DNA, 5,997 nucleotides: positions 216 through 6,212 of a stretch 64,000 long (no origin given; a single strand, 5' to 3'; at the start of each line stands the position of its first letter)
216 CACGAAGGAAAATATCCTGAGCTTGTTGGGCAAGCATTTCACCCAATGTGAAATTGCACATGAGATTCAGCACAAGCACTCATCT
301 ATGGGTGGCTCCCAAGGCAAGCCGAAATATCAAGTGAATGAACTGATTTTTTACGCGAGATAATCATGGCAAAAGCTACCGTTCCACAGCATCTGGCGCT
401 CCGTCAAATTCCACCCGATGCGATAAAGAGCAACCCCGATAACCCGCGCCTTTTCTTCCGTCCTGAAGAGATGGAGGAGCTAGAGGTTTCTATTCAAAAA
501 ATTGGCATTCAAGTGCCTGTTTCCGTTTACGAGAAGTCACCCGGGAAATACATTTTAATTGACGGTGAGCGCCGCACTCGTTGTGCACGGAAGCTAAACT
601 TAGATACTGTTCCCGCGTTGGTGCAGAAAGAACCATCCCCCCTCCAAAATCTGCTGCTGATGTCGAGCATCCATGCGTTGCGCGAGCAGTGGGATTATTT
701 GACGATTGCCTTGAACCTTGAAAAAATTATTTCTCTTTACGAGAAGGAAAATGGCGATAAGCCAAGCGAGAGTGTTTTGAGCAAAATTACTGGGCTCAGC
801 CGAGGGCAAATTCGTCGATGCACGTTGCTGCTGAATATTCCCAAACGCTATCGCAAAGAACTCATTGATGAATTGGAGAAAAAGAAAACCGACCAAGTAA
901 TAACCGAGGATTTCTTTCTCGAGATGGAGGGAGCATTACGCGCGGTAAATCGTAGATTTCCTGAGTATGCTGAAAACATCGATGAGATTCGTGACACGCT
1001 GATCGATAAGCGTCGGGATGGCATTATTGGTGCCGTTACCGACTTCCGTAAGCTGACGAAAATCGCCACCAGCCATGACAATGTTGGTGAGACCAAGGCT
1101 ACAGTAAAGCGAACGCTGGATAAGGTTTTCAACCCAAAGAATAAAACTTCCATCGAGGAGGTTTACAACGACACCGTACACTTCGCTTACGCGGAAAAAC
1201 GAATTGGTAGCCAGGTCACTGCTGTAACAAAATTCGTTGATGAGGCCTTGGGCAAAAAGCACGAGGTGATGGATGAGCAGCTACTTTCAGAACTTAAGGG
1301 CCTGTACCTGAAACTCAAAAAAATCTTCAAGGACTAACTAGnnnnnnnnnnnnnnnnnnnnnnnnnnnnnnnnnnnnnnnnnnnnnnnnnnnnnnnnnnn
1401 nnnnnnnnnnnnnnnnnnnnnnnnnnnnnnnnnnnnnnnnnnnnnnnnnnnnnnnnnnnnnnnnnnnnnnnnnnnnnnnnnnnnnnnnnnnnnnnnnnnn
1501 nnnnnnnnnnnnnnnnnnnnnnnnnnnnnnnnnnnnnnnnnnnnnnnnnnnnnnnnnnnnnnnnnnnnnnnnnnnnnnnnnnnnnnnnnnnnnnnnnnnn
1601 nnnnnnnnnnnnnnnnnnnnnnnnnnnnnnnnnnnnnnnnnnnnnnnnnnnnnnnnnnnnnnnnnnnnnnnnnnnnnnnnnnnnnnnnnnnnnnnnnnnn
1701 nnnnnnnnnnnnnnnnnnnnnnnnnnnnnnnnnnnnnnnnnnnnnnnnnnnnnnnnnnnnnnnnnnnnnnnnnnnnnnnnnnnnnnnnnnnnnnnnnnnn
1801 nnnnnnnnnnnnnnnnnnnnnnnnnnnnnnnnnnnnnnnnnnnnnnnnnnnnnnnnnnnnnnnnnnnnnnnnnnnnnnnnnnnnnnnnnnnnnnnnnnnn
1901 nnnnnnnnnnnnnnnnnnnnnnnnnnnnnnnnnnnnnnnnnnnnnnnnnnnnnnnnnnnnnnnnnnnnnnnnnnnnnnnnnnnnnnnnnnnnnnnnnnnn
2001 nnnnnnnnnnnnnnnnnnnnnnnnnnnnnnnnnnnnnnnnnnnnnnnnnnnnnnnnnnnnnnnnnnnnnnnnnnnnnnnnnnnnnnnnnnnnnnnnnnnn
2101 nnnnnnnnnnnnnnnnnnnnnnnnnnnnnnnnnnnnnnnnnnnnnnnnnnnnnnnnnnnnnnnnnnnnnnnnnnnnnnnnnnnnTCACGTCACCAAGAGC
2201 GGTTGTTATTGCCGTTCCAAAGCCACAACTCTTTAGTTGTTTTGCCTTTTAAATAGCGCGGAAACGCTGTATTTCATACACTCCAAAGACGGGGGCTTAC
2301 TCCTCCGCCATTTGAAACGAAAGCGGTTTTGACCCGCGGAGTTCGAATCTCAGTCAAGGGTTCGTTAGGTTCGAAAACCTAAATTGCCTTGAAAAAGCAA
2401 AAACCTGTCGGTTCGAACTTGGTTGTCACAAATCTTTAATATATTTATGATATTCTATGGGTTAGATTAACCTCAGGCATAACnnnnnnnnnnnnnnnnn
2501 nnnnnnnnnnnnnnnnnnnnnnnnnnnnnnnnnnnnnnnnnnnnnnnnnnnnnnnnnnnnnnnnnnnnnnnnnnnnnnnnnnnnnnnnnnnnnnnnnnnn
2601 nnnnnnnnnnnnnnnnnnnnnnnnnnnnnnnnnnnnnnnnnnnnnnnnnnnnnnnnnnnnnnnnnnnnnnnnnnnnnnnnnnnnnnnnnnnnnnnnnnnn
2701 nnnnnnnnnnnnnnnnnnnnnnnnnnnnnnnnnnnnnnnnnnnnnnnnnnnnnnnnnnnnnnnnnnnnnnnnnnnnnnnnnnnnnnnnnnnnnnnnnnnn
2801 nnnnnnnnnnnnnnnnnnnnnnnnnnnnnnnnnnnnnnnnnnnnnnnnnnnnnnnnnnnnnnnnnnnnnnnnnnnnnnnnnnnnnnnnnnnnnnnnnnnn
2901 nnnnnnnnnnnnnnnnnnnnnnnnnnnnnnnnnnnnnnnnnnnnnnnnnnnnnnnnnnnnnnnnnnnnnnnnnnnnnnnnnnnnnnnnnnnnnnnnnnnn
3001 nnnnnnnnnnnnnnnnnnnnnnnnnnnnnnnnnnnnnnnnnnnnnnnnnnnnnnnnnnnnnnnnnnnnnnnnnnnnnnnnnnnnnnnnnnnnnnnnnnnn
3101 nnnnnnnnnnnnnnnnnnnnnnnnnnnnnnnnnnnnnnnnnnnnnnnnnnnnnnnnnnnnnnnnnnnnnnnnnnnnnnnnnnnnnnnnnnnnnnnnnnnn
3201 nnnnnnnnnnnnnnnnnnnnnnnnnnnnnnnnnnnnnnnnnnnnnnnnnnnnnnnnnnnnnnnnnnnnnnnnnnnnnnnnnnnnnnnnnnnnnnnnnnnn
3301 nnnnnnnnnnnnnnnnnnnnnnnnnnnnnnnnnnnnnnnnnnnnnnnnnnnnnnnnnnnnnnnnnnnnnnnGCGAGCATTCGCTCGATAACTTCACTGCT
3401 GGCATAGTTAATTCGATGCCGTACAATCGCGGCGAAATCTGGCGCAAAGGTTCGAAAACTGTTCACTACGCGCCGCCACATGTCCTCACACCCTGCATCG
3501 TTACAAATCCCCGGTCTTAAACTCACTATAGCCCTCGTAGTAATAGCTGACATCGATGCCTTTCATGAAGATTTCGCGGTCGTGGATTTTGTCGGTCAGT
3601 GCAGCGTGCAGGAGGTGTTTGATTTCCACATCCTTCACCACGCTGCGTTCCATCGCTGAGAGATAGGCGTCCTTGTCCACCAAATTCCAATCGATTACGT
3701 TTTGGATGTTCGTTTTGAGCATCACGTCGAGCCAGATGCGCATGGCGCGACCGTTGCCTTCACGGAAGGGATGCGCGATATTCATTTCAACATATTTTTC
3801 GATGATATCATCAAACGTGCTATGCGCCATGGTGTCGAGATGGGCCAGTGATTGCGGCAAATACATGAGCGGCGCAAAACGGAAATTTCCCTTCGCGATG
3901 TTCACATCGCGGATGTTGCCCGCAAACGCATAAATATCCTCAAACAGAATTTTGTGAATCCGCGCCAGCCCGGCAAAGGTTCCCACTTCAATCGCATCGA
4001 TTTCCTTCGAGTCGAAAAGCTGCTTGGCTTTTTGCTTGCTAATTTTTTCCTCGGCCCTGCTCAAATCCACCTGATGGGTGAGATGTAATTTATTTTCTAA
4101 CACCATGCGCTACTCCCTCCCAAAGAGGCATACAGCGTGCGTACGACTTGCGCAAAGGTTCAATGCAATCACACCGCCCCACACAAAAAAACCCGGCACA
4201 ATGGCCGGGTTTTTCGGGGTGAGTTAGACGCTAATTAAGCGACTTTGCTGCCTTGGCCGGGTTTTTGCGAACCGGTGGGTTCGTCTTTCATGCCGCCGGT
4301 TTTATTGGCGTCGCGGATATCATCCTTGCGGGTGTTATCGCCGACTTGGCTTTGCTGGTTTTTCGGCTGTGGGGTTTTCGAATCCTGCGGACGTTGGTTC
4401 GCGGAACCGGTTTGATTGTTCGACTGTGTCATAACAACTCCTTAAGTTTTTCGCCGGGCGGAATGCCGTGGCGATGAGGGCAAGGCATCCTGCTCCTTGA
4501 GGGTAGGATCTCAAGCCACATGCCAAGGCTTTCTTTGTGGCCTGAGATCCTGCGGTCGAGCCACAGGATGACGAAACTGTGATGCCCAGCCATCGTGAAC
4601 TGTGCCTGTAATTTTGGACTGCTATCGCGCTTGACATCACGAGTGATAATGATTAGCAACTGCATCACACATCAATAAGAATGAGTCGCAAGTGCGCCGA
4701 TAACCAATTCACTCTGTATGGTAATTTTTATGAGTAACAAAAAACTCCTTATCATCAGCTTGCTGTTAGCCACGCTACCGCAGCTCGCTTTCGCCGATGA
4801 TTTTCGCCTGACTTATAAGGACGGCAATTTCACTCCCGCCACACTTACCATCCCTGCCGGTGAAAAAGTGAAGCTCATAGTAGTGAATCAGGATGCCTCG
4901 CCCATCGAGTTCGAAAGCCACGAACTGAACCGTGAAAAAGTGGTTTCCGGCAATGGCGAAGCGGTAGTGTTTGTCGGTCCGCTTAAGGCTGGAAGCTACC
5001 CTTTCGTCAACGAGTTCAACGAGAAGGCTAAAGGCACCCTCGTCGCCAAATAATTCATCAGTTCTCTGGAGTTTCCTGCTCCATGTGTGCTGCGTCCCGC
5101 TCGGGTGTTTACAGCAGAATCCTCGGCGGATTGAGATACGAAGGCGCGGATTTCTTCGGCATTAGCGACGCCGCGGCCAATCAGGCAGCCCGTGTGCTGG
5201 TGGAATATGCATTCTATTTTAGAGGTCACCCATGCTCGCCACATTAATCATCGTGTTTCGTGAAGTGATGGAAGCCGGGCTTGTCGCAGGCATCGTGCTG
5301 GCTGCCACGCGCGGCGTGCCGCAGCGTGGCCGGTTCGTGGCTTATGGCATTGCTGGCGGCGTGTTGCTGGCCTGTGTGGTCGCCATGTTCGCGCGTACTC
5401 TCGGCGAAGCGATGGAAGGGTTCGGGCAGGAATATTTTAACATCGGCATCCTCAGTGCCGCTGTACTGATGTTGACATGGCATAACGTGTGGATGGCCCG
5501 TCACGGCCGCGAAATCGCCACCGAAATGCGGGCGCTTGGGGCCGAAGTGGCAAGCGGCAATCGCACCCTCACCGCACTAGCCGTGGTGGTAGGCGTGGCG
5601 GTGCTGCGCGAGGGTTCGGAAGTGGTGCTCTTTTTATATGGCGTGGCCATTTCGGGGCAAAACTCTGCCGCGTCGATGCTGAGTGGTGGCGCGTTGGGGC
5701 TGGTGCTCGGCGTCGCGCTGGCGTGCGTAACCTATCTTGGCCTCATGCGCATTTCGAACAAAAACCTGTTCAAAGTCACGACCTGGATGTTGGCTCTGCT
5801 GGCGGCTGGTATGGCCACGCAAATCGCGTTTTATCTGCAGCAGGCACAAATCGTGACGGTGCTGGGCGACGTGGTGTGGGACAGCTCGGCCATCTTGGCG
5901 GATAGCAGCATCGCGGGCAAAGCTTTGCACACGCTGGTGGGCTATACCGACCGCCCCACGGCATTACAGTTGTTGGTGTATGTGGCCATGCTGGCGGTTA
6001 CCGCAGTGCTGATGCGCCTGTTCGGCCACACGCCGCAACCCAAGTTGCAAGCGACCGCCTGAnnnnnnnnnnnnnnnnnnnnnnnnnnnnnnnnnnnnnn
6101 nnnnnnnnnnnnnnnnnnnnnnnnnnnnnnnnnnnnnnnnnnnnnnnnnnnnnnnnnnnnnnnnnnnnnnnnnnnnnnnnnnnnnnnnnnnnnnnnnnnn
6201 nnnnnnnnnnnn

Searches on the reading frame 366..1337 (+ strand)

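Call 54: search_protein_families(library=pfam, proteins=[window:366-1337:+], max_evalue=0.00001)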
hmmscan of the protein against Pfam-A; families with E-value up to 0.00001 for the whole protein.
window:366-1337:+ (323 aa): 1 family
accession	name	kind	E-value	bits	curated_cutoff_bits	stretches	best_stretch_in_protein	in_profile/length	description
PF02195.25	ParB_N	-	2.3e-16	60.1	26.3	1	12-88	3-79/95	ParB N-terminal domain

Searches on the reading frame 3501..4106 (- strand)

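Call 5: search_protein_families(library=pfam, proteins=[window:3501-4106:-], max_evalue=0.01)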
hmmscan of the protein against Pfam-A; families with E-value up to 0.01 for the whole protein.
window:3501-4106:- (201 aa): 1 family
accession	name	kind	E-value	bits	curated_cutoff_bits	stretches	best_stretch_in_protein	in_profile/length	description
PF02661.23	Fic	-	6.5e-13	49.8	24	1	47-130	7-93/93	Fic/DOC family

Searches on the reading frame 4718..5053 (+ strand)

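Call 5: search_protein_families(library=pfam, proteins=[window:4718-5053:+], max_evalue=0.01)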
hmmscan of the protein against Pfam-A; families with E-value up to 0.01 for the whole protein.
window:4718-5053:+ (111 aa): 1 family
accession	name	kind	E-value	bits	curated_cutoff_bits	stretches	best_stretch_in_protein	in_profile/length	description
PF13473.12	Cupredoxin_1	-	3e-27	95.1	27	1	11-110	5-104/104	Cupredoxin-like domain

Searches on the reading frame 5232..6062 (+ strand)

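Call 5: search_protein_families(library=pfam, proteins=[window:5232-6062:+], max_evalue=0.01)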
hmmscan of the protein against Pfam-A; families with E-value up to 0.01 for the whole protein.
window:5232-6062:+ (276 aa): 1 family
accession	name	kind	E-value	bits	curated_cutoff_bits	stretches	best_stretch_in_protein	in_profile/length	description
PF03239.20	FTR1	-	4.1e-37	128.5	25.3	1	1-260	1-271/284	Iron permease FTR1 family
